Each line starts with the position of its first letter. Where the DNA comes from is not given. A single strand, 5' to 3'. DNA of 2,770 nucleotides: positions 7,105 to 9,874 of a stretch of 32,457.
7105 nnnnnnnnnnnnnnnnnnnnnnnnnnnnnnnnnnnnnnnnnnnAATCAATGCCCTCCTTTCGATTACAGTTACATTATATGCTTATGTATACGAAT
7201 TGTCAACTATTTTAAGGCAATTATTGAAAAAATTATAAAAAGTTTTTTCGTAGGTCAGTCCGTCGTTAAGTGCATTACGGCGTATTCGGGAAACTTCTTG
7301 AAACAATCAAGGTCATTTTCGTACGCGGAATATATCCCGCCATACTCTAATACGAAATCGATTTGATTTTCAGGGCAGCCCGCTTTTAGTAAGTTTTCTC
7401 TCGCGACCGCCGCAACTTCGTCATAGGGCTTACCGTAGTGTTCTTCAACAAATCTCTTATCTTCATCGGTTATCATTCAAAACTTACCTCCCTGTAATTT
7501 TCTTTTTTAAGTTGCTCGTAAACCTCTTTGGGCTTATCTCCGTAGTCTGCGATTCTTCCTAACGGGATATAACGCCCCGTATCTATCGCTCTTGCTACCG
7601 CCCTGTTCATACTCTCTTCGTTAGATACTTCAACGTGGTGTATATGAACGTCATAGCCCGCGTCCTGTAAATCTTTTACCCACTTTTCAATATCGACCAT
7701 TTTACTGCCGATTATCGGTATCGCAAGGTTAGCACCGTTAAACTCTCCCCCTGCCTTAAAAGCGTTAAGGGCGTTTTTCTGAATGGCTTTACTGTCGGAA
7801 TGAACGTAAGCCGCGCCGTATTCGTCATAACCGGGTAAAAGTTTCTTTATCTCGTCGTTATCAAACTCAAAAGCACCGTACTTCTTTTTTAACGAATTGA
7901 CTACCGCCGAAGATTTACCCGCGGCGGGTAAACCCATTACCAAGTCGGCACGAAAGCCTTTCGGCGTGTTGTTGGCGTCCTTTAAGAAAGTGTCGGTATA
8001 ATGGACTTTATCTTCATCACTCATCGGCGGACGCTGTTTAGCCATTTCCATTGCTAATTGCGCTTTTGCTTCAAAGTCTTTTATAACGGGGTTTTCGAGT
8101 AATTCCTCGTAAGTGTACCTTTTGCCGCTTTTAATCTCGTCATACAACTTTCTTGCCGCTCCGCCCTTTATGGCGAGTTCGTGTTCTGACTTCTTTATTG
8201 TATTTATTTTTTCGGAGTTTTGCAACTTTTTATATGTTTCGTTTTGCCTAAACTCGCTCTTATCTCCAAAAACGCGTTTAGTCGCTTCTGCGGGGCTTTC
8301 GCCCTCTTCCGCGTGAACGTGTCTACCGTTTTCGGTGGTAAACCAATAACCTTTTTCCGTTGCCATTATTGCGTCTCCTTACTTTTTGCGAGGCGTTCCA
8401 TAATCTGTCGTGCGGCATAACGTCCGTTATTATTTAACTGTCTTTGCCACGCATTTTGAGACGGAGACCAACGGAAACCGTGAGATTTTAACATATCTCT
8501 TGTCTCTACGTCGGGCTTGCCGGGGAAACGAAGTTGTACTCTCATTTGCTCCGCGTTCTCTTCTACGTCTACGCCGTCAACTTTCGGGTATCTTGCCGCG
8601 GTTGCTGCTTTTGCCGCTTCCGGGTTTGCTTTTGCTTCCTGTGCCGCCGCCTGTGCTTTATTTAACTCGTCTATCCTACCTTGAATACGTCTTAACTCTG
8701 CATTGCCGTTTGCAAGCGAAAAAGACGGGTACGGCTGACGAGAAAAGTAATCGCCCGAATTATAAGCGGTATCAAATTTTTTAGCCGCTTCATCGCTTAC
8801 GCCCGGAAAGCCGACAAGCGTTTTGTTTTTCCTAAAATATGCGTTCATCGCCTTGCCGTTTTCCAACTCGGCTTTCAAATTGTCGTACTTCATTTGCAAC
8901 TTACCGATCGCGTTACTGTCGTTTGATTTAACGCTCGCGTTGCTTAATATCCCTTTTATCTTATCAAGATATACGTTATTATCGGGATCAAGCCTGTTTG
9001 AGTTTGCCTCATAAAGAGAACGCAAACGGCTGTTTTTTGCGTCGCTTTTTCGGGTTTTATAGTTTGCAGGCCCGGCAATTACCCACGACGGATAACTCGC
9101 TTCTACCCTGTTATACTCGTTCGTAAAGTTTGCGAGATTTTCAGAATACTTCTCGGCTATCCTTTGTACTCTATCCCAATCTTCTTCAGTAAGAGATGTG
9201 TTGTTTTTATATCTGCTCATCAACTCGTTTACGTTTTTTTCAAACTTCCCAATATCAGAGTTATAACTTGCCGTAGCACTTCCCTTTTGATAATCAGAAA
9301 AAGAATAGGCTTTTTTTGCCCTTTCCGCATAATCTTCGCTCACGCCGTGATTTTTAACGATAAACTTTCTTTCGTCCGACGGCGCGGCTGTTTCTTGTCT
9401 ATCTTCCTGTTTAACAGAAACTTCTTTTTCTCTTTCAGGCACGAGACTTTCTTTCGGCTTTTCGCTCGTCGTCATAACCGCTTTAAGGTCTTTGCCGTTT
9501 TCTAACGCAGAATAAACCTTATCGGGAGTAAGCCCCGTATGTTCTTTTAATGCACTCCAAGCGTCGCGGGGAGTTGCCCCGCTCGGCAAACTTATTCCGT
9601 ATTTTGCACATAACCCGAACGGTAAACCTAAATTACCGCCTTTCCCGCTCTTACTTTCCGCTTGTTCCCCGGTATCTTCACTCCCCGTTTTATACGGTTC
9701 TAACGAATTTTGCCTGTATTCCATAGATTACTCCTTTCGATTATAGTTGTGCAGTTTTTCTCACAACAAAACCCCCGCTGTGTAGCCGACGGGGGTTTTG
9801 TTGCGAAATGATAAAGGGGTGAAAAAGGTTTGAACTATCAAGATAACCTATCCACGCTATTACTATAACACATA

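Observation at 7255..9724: Three-gene operon: 452-aa multi-module protein, zeta-toxin-like kinase and a coupled 73-aa acidic protein (split polyvalent-protein-like module or kinase/inhibitor pair)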

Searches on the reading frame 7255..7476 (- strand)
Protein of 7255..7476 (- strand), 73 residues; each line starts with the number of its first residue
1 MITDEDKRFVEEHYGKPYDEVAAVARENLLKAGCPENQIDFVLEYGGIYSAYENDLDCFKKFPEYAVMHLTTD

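Call 3: search_protein_families(library=pfam, proteins=[window:7255-7476:-], max_evalue=0.1)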
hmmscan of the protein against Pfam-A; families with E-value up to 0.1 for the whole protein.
window:7255-7476:- (73 aa): 0 families

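Call 4: search_protein_families(library=phrogs, proteins=[window:7255-7476:-], max_evalue=0.01)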
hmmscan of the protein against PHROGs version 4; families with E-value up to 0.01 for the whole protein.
window:7255-7476:- (73 aa): 0 families

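Call 23: search_protein_families(library=padloc, proteins=[window:7255-7476:-], max_evalue=0.01)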
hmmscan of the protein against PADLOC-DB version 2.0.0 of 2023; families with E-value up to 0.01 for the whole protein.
window:7255-7476:- (73 aa): 0 families

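Call 56: find_homologous_proteins(query=window:7255-7476:-, max_evalue=0.01)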
Query window:7255-7476:- (73 aa): 15 proteins with E <= 0.01 among 15 candidates.
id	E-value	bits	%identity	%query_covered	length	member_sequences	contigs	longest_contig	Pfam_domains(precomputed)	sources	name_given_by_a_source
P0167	3.6e-42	159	99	100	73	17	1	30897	-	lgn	-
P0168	1.9e-40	154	96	100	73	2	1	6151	-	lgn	-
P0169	7.6e-31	123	73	100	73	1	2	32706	-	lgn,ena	-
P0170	2.0e-30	122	73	100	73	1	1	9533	-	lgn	-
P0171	3.0e-30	121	71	100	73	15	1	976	-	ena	-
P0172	4.1e-30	121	74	100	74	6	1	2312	-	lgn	-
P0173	5.1e-29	117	98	75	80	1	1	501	-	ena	-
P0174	6.4e-29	117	70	100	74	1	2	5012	-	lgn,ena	-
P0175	7.5e-28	114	77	100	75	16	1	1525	-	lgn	-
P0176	2.2e-27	112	77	100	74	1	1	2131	-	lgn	-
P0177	5.4e-27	111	71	93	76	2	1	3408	-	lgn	-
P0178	1.3e-26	110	73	100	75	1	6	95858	-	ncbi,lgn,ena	-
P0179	2.0e-22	96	69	88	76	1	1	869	-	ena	-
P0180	5.0e-18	83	59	100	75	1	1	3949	-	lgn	-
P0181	1.7e-14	71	70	68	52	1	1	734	-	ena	-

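Call 57: find_encoding_contigs(protein=P0178, flank=9000, max_places=4)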
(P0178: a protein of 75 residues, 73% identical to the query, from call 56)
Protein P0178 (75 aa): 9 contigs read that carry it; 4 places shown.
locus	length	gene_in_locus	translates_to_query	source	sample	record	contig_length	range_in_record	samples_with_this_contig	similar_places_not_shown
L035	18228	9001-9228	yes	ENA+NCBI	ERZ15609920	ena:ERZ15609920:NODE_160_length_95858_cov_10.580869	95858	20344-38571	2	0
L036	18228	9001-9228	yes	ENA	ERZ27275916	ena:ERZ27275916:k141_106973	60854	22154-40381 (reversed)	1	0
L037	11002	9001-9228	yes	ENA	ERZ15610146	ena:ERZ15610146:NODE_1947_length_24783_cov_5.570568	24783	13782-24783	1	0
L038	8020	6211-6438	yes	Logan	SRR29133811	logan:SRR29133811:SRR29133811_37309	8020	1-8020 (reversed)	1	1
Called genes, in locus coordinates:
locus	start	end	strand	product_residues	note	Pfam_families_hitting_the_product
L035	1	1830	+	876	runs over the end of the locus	PF00133:tRNA-synt_1, PF09334:tRNA-synt_1g, PF13603:tRNA-synt_1_2, PF09334:tRNA-synt_1g, PF08264:Anticodon_1, PF10458:Val_tRNA-synt_C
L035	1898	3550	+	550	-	PF00753:Lactamase_B, PF12706:Lactamase_B_2 (weak), PF22505:RNase_J_b_CASP, PF07521:RMMBL, PF17770:RNase_J_C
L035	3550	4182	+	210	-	PF01596:Methyltransf_3, PF13578:Methyltransf_24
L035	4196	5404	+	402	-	PF01136:Peptidase_U32, PF16325:Peptidase_U32_C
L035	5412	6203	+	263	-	PF00106:adh_short, PF02719:Polysacc_synt_2 (weak), PF03435:Sacchrp_dh_NADP (faint), PF08659:KR (weak), PF13561:adh_short_C2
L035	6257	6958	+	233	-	PF04542:Sigma70_r2, PF04545:Sigma70_r4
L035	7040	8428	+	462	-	PF00370:FGGY_N, PF02782:FGGY_C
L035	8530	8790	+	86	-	-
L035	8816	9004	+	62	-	-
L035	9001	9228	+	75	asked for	-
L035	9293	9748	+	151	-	PF13328:HD_4 (faint)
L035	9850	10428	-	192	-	-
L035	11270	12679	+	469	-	PF02127:Peptidase_M18, PF05343:Peptidase_M42 (faint)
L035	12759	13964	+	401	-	PF01546:Peptidase_M20, PF07687:M20_dimer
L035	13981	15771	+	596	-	PF13292:DXP_synthase_N, PF00456:Transketolase_N (faint), PF02775:TPP_enzyme_C (faint), PF02779:Transket_pyr, PF02780:Transketolase_C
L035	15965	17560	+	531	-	PF12072:RNase_Y_N, PF00013:KH_1 (weak), PF01966:HD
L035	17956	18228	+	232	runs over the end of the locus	PF01863:YgjP-like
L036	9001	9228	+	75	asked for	-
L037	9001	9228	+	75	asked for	-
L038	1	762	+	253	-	?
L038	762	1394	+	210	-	PF01596:Methyltransf_3, PF13578:Methyltransf_24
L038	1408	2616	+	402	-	PF01136:Peptidase_U32, PF16325:Peptidase_U32_C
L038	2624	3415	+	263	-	PF00106:adh_short, PF02719:Polysacc_synt_2 (weak), PF03435:Sacchrp_dh_NADP (faint), PF08659:KR (weak), PF13561:adh_short_C2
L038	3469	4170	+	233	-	PF04542:Sigma70_r2, PF04545:Sigma70_r4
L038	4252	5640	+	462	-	PF00370:FGGY_N, PF02782:FGGY_C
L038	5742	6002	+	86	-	-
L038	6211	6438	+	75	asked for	-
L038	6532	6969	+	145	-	PF13328:HD_4 (weak)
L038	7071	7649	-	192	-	-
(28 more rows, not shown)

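Call 58: find_encoding_contigs(protein=P0180, flank=5000, max_places=2)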
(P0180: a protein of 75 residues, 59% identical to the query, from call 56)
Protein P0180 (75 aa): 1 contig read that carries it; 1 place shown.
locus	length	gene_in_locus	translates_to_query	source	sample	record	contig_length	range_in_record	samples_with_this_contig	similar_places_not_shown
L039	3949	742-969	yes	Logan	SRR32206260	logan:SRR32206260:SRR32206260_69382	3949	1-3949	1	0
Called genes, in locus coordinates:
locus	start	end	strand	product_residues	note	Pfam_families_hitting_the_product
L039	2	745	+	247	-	?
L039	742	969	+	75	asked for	-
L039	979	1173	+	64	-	-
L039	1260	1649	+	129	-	-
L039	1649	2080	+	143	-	PF13328:HD_4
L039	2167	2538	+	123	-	PF04218:CENP-B_N, PF13384:HTH_23 (weak), PF09048:Cro (faint)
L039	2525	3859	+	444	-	PF03237:Terminase_6N, PF04466:Terminase_3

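Call 82: search_solved_structures(query=A5, max_evalue=10, show_alignments=0)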
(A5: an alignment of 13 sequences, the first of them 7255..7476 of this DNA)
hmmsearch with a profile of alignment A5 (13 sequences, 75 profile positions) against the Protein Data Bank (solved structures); distinct sequences matched with E-value up to 10: 12.
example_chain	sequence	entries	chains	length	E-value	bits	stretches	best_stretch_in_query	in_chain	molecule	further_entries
3c6f_A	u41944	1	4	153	0.12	15.6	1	23-71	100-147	YetF protein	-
8vl3_A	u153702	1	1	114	0.2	14.9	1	26-43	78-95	De novo designed protein F3 parent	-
7udk_A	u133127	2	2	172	0.26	14.6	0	15-53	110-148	Designed helical repeat protein (DHR) RPB_LRP2_R4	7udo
9lm7_A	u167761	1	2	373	0.32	14.3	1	18-42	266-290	bvFP-Pr1-88.4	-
9lm8_A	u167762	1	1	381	0.38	14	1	18-42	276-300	bvFP-Pfr21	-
9k89_A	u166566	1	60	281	0.41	13.9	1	18-42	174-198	Cage-i53-Zn1-HEHE-6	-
6sw9_9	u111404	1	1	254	0.44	13.8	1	9-45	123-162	Translation initiation factor 2 subunit alpha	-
2aho_B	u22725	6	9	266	0.5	13.6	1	9-45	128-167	Translation initiation factor 2 alpha subunit | Translation initiation factor 2 subunit alpha | aIF2-alpha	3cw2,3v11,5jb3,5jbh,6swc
4r9x_A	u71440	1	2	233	0.62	13.4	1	30-52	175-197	Copper homeostasis protein CutC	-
3ccg_A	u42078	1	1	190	0.93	12.8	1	16-49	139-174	HD superfamily hydrolase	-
4ewp_A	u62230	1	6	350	2.1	11.7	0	21-40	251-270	3-oxoacyl-[acyl-carrier-protein] synthase 3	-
9lm9_A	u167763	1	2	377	2.4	11.5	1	18-42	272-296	bvFP-Pfr16.v14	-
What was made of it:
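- Closest known: Epsilon/zeta and PezAT toxin-antitoxin systems. Different: The partner is unrelated to epsilon or PezA (call 82).
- No complex prediction could be run, and it shows no sequence similarity to epsilon, PezA or Arc1 (call 82).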

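Call 88: search_protein_families(library=ncbifam, proteins=[window:7255-7476:-], max_evalue=0.1)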
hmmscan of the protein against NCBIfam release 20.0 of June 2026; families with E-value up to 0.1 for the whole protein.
window:7255-7476:- (73 aa): 0 families

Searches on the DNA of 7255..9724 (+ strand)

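Call 9: search_dna_similar(query=window:7255-9724:+, collection=phages, mode=distant)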
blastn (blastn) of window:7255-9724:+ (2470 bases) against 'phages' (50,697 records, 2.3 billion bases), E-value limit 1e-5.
No match.
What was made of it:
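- Tried and rejected: Nucleotide search of annotated phages. blastn with the 2.5-kb region found no match (call 9).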
